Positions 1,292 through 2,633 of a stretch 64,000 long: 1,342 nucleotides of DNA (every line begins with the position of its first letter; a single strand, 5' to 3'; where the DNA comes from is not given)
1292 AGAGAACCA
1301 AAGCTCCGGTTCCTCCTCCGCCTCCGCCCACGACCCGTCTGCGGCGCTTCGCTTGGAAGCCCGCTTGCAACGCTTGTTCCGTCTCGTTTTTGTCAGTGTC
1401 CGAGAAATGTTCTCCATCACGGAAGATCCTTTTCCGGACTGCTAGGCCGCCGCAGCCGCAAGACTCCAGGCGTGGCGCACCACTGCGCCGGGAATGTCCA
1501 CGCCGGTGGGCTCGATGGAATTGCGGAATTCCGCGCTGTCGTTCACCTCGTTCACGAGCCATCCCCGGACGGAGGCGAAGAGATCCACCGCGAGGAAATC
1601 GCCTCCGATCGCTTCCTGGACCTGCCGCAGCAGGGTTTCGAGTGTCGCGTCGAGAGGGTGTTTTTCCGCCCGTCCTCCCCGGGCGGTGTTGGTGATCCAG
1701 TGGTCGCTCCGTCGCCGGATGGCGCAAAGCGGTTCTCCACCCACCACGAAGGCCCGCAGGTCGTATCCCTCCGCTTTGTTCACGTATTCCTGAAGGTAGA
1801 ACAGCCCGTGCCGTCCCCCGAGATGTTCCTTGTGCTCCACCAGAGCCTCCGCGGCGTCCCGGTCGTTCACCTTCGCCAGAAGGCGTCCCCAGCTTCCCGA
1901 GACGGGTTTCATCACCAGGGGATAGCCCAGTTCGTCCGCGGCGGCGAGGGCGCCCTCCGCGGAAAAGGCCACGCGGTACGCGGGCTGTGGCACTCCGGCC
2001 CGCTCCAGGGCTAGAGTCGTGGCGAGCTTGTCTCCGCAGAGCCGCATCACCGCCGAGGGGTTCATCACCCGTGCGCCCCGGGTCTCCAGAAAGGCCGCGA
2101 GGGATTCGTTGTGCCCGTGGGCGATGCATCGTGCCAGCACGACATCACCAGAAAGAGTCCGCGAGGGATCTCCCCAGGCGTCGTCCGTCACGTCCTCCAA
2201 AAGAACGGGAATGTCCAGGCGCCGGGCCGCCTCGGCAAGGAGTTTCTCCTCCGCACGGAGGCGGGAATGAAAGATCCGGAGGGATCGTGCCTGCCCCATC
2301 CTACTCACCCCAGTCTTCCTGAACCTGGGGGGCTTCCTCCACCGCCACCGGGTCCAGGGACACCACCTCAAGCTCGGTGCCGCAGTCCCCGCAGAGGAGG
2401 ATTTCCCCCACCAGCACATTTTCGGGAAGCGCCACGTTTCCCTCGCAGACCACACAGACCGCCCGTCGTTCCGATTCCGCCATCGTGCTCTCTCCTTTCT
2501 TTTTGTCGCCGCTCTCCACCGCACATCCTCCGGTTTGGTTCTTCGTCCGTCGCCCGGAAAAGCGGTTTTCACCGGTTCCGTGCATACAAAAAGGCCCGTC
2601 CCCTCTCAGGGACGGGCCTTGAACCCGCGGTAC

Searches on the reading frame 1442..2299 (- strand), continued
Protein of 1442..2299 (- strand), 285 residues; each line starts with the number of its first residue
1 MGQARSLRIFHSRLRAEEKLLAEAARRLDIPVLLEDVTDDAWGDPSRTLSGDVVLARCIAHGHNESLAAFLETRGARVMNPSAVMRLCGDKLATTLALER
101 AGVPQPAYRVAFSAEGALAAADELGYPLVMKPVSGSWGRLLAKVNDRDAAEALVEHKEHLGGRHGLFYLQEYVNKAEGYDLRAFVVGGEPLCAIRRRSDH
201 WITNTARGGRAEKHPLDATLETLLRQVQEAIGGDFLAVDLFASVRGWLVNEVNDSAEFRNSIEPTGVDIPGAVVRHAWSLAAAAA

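Call 58: search_protein_families(library=ncbifam, proteins=[L122:1876-3033:+, L122:3036-4271:+, L122:4085-4813:+, L122:5010-5891:+, L122:5888-6925:+, L090:4908-5870:+, L001:2822-4330:+, L001:318-1199:+, L001:4712-5284:+], max_evalue=1e-12)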
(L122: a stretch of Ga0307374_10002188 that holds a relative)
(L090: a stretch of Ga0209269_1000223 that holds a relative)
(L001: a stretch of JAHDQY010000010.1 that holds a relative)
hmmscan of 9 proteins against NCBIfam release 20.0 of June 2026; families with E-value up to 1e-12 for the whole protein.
L122:1876-3033:+ (385 aa): 16 families
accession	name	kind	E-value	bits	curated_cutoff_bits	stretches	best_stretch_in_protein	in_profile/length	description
TIGR02146.1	LysS_fung_arch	equivalog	2.2e-100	336.3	413.55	1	13-340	1-326/344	homocitrate synthase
NF002085.0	PRK00915.1-2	subfamily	2.4e-78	264.1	517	1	11-338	14-339/504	2-isopropylmalate synthase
TIGR02660.1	nifV_homocitr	equivalog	6e-71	239.6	462.9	1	12-363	3-351/365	homocitrate synthase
TIGR02090.1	LEU1_arch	subfamily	3.1e-64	217.4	484.75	1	12-347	2-334/363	isopropylmalate/citramalate/homocitrate synthases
NF041069.1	IPMS_Sufob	equivalog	3.7e-57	194.3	600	1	11-336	1-326/371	isopropylmalate synthase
NF002086.0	PRK00915.1-3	equivalog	1e-54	185.9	532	1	11-354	7-359/516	2-isopropylmalate synthase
NF002088.0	PRK00915.1-5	equivalog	4.3e-54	183.9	697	1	12-351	5-353/514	2-isopropylmalate synthase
TIGR00973.1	leuA_bact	equivalog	8.2e-52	176.3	598.7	1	13-336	4-337/494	2-isopropylmalate synthase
NF002087.0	PRK00915.1-4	equivalog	3.4e-48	164.4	729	1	12-340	8-346/516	2-isopropylmalate synthase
NF002084.0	PRK00915.1-1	equivalog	1.3e-47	162.6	748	1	13-335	7-339/523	2-isopropylmalate synthase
TIGR00977.1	citramal_synth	equivalog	1.5e-38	132.4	450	1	123-345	124-348/526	citramalate synthase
NF042433.1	CitmalDyn_Leptosp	equivalog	5.2e-32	111.1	950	1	11-335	8-340/514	(R)-citramalate synthase CimA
NF042434.1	IPMS_Lepto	equivalog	4.2e-26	91.8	500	1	13-352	8-361/374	2-isopropylmalate synthase LeuA2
NF006049.0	PRK08195.1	subfamily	2.7e-18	66.1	229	1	144-244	142-243/344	4-hyroxy-2-oxovalerate/4-hydroxy-2-oxopentanoic acid aldolase,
NF002991.1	PRK03739.1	subfamily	6.3e-14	51.6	455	1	168-302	205-340/550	2-isopropylmalate synthase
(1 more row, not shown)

L122:3036-4271:+ (411 aa): 19 families
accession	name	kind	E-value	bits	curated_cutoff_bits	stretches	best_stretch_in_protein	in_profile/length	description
NF001614.1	PRK00402.1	subfamily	1.2e-159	531.4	385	1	3-408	2-415/415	aconitase/3-isopropylmalate dehydratase large subunit family protein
TIGR02086.1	IPMI_arch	subfamily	7.6e-158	525.5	410.15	1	3-409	2-411/411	3-isopropylmalate dehydratase/homoaconitate hydratase family large subunit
TIGR01343.1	hacA_fam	subfamily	8.7e-154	512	385.7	1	3-408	1-412/412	homoaconitate hydratase family protein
NF040615.1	HacA_Meth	equivalog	8.8e-132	439.8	550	1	3-405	2-416/419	homoaconitase large subunit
TIGR02083.1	LEU2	equivalog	4.7e-128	427.7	610.65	1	3-410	2-419/419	3-isopropylmalate dehydratase large subunit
NF009116.0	PRK12466.1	subfamily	1.1e-91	307.8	531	2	17-242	20-256/472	3-isopropylmalate dehydratase large subunit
NF005558.0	PRK07229.1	equivalog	4.3e-87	293.2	612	1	3-410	4-415/647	aconitate hydratase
NF004016.0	PRK05478.1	subfamily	3.5e-82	276.4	510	2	5-241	7-253/468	3-isopropylmalate dehydratase large subunit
TIGR01342.1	acon_putative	hypoth_equivalog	7.7e-73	245.8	719.15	1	3-410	1-412/655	putative aconitate hydratase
TIGR00170.1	leuC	equivalog_domain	1.3e-69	235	560.25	2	18-239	18-250/466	3-isopropylmalate dehydratase large subunit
TIGR00139.1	h_aconitase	equivalog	1.8e-59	201.8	529.9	2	14-266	19-274/709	homoaconitase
NF006690.0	PRK09238.1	equivalog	8.4e-41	139.8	782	2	243-409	649-816/852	bifunctional aconitate hydratase 2/2-methylisocitrate dehydratase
TIGR01340.1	aconitase_mito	equivalog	7.4e-34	117.1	825.35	1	94-404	133-472/745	aconitate hydratase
NF009520.0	PRK12881.1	subfamily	2.7e-28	98.2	905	1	105-252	199-344/893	aconitate hydratase AcnA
NF006757.0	PRK09277.1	subfamily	5.5e-28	97.1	686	1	97-242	190-336/888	aconitate hydratase AcnA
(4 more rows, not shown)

L122:4085-4813:+ (242 aa): 10 families
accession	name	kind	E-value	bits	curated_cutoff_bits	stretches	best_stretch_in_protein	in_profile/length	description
TIGR02087.1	LEUD_arch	subfamily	5.4e-55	185.4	108.95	1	65-217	2-155/157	LeuD/DmdB family oxidoreductase small subunit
TIGR02084.1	leud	equivalog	7.2e-51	171.9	245.85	1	65-217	2-155/156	3-isopropylmalate dehydratase small subunit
NF010629.0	PRK14023.1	equivalog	6.8e-47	159.4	229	1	63-225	1-163/166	homoaconitate hydratase small subunit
NF040625.1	HacB2_Meth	equivalog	1.2e-42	145.1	230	1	62-214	4-154/161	homoaconitase small subunit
NF040604.2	HacB_Meth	equivalog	1.1e-40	139.1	230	1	63-190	4-132/159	homoaconitase small subunit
NF002458.0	PRK01641.1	subfamily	5e-23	81.7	167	1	73-167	19-124/202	3-isopropylmalate dehydratase small subunit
TIGR00139.1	h_aconitase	equivalog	6.5e-23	81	529.9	1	70-165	539-636/709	homoaconitase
NF005558.0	PRK07229.1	equivalog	1.6e-15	56.8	612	1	68-169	477-583/647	aconitate hydratase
TIGR00171.1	leuD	equivalog_domain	1.7e-14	54.1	116.25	1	111-164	70-123/188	3-isopropylmalate dehydratase small subunit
TIGR01342.1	acon_putative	hypoth_equivalog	3.3e-13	48.7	719.15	1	97-186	508-606/655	putative aconitate hydratase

L122:5010-5891:+ (293 aa): 8 families
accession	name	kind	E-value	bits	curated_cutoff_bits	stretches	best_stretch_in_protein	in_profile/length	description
TIGR02144.1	LysX_arch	equivalog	1.7e-90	303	275.6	1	7-290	2-279/281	lysine biosynthesis protein LysX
TIGR00768.1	rimK_fam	subfamily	9.6e-77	258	143.4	1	6-286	2-276/276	RimK family alpha-L-glutamate ligase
NF040720.1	MptN_Meth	equivalog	1.1e-42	146.1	350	1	69-285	65-289/291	tetrahydromethanopterin:alpha-L-glutamate ligase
TIGR04356.1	grasp_GAK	hypoth_equivalog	2.1e-22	79.6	300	1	56-287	50-284/287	GAK system ATP-grasp enzyme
NF007764.0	PRK10446.1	equivalog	1.3e-15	57.4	331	1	74-284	74-284/300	30S ribosomal protein S6--L-glutamate ligase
TIGR04443.1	F420_CofF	equivalog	1e-14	54.3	300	1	79-264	72-257/283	coenzyme gamma-F420-2:alpha-L-glutamate ligase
TIGR02068.2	cya_phycin_syn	equivalog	1.6e-13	49.6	850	1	93-212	207-321/862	cyanophycin synthetase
NF010623.0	PRK14016.1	subfamily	3.9e-13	48.4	877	1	94-213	209-323/871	cyanophycin synthetase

L122:5888-6925:+ (345 aa): 2 families
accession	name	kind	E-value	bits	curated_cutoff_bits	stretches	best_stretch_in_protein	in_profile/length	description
TIGR01850.1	argC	equivalog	4.5e-90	302.3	233.6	1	3-344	2-345/345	N-acetyl-gamma-glutamyl-phosphate reductase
TIGR01851.1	argC_other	equivalog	3.2e-19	69.4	229.85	1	123-331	88-310/310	N-acetyl-gamma-glutamyl-phosphate reductase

L090:4908-5870:+ (320 aa): 6 families
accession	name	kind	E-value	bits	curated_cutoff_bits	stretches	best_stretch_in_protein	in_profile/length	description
TIGR02144.1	LysX_arch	equivalog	1.9e-83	279.8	275.6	1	37-309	2-279/281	lysine biosynthesis protein LysX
TIGR00768.1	rimK_fam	subfamily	4.1e-72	242.9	143.4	1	36-304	2-275/276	RimK family alpha-L-glutamate ligase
NF040720.1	MptN_Meth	equivalog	5.4e-39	134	350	1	81-304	57-289/291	tetrahydromethanopterin:alpha-L-glutamate ligase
TIGR04356.1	grasp_GAK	hypoth_equivalog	6.3e-26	91.1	300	1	93-304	73-282/287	GAK system ATP-grasp enzyme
NF007764.0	PRK10446.1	equivalog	3.6e-16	59.3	331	1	80-304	58-285/300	30S ribosomal protein S6--L-glutamate ligase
TIGR04443.1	F420_CofF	equivalog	1.1e-15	57.5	300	1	98-290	71-264/283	coenzyme gamma-F420-2:alpha-L-glutamate ligase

L001:2822-4330:+ (502 aa): 6 families
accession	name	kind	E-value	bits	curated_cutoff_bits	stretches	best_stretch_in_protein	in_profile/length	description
NF006821.0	PRK09344.1-3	subfamily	6.2e-136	454.1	369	1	21-501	20-520/525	phosphoenolpyruvate carboxykinase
NF006820.0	PRK09344.1-2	subfamily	9.1e-22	77.4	636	1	147-492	176-514/529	phosphoenolpyruvate carboxykinase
NF006822.0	PRK09344.1-4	equivalog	2.4e-21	75.8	806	1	153-476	185-502/537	phosphoenolpyruvate carboxykinase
TIGR00224.1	pckA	equivalog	3.8e-18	65.7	590.05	1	151-484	183-510/532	phosphoenolpyruvate carboxykinase (ATP)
NF006819.0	PRK09344.1-1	subfamily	5.3e-16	58.6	745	1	152-481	194-512/538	phosphoenolpyruvate carboxykinase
NF006823.0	PRK09344.1-5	equivalog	5.6e-16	58.2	815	1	147-483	164-492/513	phosphoenolpyruvate carboxykinase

L001:318-1199:+ (293 aa): 3 families
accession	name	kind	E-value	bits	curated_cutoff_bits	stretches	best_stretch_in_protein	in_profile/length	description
TIGR04285.1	nucleoid_noc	exception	7e-61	205.8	315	1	26-219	2-195/255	nucleoid occlusion protein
TIGR00180.1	parB_part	domain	5.8e-47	159.9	58.45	1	27-193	6-177/186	ParB/RepB/Spo0J family partition protein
TIGR03734.1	PRTRC_parB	hypoth_equivalog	1.8e-31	109.3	278.6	1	39-218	6-189/555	PRTRC system ParB family protein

L001:4712-5284:+ (190 aa): 0 families
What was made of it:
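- On LysW amino-group-carrier lysine pathway (alpha-aminoadipate route): They are present under a Lys T-box in the unrelated locus L122 (call 58).
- L122 links a Lys T-box to homocitrate synthase and homoaconitase (call 58).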

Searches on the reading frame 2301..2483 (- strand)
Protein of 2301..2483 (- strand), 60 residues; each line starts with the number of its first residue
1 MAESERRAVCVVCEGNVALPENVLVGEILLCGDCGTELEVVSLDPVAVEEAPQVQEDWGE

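Call 8: search_protein_families(library=ncbifam, proteins=[window:2301-2483:-])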
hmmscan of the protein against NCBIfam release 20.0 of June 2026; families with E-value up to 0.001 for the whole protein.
window:2301-2483:- (60 aa): 2 families
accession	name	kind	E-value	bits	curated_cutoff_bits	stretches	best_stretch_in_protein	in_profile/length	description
NF041070.1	carrier_LysW_Arch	domain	3e-17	62.4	75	1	9-60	4-57/57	alpha-aminoadipate/glutamate carrier protein LysW/ArgW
TIGR01206.1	lysW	equivalog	2.9e-16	59.1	53.2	1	9-60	4-54/54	lysine biosynthesis protein LysW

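Call 9: search_protein_families(library=pfam, proteins=[window:2301-2483:-])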
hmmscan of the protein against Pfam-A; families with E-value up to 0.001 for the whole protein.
window:2301-2483:- (60 aa): 1 family
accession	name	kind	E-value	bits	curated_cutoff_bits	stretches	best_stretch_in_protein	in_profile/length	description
PF21344.3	Zn_ribbon_LysW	-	1.9e-16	59.9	27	1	9-53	2-46/46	Alpha-aminoadipate carrier protein LysW-like, globular domain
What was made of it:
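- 2301..2483 (-): lysW, the amino-group carrier protein (60 aa, C-terminus ...QEDWGE). The RBS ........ is at 2495..2488. TIGR01206 scores 59.1 bits against a cutoff of 53.2; PF21344 also matches (calls 8, 9).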
